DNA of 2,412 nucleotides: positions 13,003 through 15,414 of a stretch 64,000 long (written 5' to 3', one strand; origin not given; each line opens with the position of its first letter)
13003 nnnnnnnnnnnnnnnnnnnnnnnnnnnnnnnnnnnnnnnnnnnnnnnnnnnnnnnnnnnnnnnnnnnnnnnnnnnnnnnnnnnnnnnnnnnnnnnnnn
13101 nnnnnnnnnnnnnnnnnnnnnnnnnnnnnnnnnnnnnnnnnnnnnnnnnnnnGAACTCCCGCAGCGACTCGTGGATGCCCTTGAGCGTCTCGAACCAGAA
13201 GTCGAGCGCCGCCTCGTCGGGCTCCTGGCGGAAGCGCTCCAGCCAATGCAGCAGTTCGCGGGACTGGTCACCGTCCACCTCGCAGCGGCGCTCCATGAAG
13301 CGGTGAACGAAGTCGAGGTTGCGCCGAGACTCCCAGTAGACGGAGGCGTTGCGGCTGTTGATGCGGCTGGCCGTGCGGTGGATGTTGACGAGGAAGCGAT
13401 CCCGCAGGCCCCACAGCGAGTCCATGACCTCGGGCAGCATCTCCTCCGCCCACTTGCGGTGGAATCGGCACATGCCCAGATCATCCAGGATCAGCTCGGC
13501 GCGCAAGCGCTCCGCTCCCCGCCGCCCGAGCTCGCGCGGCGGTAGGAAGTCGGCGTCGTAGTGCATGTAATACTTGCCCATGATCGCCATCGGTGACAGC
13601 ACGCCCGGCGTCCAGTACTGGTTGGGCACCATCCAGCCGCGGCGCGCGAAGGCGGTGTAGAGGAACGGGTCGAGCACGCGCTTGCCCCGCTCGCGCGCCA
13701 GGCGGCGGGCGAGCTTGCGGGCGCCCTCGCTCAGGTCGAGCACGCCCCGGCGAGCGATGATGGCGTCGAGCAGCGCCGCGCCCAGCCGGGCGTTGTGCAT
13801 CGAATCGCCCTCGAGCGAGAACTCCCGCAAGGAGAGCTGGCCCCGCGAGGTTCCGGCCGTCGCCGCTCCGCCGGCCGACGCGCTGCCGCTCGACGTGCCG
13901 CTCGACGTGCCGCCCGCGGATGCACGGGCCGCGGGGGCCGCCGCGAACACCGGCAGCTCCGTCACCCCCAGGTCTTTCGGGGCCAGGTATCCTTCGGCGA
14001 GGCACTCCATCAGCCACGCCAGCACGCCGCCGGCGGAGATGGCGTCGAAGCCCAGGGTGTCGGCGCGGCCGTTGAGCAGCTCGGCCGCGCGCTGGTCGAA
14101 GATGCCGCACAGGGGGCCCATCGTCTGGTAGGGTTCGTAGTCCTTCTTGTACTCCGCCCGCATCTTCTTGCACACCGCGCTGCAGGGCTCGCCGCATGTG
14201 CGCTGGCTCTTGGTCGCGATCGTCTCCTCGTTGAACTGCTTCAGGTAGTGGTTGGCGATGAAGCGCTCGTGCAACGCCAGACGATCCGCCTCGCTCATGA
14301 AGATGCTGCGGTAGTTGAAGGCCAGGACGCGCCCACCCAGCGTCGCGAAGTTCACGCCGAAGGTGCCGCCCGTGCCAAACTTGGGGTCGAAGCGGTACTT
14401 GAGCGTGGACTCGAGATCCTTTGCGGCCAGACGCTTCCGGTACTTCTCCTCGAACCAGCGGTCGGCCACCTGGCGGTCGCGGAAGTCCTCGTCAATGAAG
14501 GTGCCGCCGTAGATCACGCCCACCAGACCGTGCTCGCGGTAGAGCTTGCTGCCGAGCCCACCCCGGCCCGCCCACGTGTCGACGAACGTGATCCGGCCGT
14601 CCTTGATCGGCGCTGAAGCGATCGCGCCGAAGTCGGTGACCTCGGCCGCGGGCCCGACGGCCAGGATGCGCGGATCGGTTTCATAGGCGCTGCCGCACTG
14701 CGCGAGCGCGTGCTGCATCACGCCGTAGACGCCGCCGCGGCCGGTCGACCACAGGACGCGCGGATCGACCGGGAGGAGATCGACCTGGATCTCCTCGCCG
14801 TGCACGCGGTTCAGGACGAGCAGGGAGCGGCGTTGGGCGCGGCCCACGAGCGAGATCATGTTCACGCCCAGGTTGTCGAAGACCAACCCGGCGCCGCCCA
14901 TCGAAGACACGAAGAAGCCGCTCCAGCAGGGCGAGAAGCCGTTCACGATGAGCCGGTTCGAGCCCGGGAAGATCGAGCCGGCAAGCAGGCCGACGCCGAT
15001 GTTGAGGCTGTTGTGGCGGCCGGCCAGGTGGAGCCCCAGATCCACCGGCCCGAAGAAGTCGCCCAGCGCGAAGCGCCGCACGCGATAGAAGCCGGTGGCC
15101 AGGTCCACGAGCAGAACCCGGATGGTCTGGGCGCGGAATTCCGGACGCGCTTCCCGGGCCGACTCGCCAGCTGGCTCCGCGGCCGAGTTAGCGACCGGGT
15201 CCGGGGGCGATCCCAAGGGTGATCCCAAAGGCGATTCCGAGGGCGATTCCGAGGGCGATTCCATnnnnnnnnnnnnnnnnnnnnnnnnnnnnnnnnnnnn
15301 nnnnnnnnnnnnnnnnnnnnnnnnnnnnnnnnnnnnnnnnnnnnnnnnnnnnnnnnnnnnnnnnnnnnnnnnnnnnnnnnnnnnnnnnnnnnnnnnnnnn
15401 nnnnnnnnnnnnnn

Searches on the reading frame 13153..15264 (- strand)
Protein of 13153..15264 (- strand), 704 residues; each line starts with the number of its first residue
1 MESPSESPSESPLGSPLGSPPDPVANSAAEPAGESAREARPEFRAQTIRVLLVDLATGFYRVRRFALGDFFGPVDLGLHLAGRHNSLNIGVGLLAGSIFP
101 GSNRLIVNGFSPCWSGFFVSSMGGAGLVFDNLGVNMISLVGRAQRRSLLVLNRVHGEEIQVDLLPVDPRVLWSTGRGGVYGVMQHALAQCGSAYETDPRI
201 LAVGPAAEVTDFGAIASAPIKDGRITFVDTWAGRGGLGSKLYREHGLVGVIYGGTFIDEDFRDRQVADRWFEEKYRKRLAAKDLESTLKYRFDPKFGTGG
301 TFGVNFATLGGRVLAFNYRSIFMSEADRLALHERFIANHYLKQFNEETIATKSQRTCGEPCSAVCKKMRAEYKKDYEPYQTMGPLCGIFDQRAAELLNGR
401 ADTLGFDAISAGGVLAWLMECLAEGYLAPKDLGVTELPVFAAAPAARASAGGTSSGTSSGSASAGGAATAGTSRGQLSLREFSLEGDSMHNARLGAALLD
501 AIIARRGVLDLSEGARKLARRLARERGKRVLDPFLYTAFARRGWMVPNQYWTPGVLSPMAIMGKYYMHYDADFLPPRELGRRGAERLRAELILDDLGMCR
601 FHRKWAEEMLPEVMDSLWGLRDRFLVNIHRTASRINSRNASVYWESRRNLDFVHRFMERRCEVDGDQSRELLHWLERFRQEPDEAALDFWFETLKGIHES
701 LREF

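Call 98: search_protein_families(library=pfam, proteins=[window:13153-15264:-], max_evalue=0.00001)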
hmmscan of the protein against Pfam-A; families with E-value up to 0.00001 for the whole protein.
window:13153-15264:- (704 aa): 2 families
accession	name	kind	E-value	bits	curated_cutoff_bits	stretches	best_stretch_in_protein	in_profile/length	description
PF01314.23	AFOR_C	-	7.8e-17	61.9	27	1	344-476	59-196/385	Aldehyde ferredoxin oxidoreductase, domains 2 & 3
PF02730.20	AFOR_N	-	8e-15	55.5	29.8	1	74-254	41-198/199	Aldehyde ferredoxin oxidoreductase, N-terminal domain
